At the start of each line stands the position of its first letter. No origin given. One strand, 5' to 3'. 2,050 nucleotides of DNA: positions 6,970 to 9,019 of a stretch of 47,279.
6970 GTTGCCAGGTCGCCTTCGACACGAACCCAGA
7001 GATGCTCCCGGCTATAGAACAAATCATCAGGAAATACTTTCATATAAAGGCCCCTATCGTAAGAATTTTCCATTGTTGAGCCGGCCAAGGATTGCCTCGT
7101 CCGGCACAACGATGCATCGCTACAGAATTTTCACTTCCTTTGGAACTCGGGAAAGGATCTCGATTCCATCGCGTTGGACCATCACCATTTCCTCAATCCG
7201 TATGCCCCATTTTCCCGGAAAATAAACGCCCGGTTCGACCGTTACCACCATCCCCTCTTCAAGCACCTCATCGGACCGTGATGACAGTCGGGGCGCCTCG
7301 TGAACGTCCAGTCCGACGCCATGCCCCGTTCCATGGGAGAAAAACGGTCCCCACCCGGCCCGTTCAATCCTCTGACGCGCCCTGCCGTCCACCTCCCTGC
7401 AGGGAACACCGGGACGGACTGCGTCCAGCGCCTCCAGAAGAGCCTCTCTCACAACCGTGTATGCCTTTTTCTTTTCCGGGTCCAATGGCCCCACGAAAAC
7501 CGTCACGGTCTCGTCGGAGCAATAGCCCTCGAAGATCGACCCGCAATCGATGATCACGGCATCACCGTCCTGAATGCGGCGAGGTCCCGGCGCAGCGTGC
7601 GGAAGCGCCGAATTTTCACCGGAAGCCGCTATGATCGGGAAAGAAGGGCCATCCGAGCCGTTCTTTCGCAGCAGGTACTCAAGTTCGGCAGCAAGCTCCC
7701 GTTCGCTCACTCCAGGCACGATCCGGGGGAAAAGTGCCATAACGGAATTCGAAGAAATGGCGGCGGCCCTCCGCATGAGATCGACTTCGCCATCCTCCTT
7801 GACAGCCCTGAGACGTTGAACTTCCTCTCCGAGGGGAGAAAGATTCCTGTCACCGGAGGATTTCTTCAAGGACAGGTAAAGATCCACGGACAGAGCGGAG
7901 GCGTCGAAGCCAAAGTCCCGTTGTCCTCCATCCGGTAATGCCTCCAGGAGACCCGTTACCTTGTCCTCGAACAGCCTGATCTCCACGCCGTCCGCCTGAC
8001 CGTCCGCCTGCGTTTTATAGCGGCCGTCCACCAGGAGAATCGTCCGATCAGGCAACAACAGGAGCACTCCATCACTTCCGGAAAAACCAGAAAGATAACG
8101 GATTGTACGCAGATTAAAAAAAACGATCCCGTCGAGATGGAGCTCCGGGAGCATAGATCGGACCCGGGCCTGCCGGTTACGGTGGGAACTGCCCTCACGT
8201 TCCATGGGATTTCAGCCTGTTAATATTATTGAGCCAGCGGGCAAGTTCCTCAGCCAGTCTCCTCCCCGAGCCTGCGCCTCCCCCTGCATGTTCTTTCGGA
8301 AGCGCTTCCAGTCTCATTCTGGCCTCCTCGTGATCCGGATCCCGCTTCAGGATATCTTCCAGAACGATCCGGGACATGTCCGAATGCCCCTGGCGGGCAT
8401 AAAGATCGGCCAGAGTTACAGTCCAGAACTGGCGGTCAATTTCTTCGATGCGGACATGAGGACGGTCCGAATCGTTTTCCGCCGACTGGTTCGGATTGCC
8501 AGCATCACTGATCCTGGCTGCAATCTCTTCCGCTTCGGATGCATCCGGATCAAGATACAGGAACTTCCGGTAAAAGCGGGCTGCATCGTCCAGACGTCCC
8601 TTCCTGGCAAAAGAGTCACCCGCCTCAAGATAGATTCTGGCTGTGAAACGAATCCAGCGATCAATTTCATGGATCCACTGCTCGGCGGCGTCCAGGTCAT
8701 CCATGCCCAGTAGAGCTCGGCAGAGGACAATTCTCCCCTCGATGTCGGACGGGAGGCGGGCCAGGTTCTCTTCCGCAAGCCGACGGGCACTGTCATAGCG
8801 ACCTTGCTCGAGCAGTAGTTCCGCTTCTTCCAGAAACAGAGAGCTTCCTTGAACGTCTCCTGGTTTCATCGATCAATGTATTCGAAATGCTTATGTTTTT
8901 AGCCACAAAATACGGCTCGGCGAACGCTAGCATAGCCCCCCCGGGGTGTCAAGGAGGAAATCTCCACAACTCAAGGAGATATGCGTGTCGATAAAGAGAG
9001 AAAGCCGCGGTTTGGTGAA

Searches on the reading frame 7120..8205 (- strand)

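Call 4: search_protein_families(library=pfam, proteins=[window:7120-8205:-], max_evalue=0.01)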
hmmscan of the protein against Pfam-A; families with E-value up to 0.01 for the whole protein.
window:7120-8205:- (361 aa): 2 families
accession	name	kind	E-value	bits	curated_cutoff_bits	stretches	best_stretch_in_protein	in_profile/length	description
PF00557.29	Peptidase_M24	-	1.2e-72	244.5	23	1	143-344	2-207/208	Metallopeptidase family M24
PF01321.24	Creatinase_N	-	6.9e-21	75.5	22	1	11-135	1-128/128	Creatinase/Prolidase N-terminal domain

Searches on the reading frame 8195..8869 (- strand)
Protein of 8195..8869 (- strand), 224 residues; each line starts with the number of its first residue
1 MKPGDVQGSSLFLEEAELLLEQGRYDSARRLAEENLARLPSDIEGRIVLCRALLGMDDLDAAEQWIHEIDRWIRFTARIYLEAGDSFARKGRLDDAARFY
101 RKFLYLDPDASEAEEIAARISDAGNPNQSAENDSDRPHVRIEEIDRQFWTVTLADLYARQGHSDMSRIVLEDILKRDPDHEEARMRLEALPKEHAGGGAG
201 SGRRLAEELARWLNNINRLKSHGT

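Call 4: search_protein_families(library=pfam, proteins=[window:8195-8869:-], max_evalue=0.01)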
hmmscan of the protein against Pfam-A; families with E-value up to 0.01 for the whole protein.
window:8195-8869:- (224 aa): 13 families
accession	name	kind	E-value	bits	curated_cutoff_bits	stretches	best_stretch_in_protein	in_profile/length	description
PF14559.12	TPR_19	-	5.3e-13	49.5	25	1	19-78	1-60/68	Tetratricopeptide repeat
PF13428.12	TPR_14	-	9.8e-12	44.8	23.5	2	152-187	6-41/44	Tetratricopeptide repeat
PF07719.23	TPR_2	-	2.3e-11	43.4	27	1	77-109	1-33/34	Tetratricopeptide repeat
PF13432.12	TPR_16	-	1.5e-10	41.7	32.7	1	60-110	15-64/65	Tetratricopeptide repeat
PF13181.12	TPR_8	-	1.8e-09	37.4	25.7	1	77-109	1-33/34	Tetratricopeptide repeat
PF13174.12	TPR_6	-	1.1e-06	29.3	26.3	0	80-109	3-32/33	Tetratricopeptide repeat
PF07721.20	TPR_4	-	2e-05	25.2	27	0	15-34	7-26/26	Tetratricopeptide repeat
PF13176.12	TPR_7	-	2e-05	24.7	27.9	0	84-112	6-34/36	Tetratricopeptide repeat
PF13424.12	TPR_12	-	0.00014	22.4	30.1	0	16-38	10-32/77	Tetratricopeptide repeat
PF00515.34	TPR_1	-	0.002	18.3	27.8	0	77-109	1-33/34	Tetratricopeptide repeat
PF24575.1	TPR_Slam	-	0.0026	18.6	35.2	0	88-114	58-84/104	Surface lipoprotein assembly modifier, N-terminal TPR repeats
PF17874.7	TPR_MalT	-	0.0056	16.4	45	0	16-113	8-116/336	MalT-like TPR region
PF13431.12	TPR_17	-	0.0078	16.9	24.4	0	16-29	20-33/34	Tetratricopeptide repeat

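Call 66: search_protein_families(library=ncbifam, proteins=[window:8195-8869:-], max_evalue=0.01)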
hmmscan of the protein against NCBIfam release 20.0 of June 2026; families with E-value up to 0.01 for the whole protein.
window:8195-8869:- (224 aa): 8 families
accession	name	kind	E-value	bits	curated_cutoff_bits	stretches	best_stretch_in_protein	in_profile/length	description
TIGR02917.1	PEP_TPR_lipo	equivalog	3.3e-11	41.8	312.2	1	14-131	538-655/899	XrtA/PEP-CTERM system TPR-repeat protein PrsT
NF052415.1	T3SS_chap_SctY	equivalog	1.3e-08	35.3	70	1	15-104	12-104/106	type III secretion apparatus assembly chaperone SctY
NF047507.1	TPR_BatC_Lepto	exception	2.1e-05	24.1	175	0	76-130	95-149/214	TPR repeat-containing protein BatC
TIGR00540.1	TPR_hemY_coli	hypoth_equivalog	6.4e-05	21.9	142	1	11-130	263-378/385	heme biosynthesis-associated TPR protein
NF008757.0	PRK11788.1-5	equivalog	0.003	16.8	363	1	68-194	171-296/388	lipopolysaccharide assembly protein LapB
TIGR02521.1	type_IV_pilW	equivalog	0.0048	16.5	154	0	150-187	34-71/234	type IV pilus biogenesis/stability protein PilW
NF042912.1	Amuc_1098_fam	equivalog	0.0057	14.7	750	0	14-136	94-214/805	Amuc_1098 family type IV pilus outer membrane protein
NF040959.1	MamA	equivalog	0.0058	16.1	200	0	77-113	37-73/204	magnetosome protein MamA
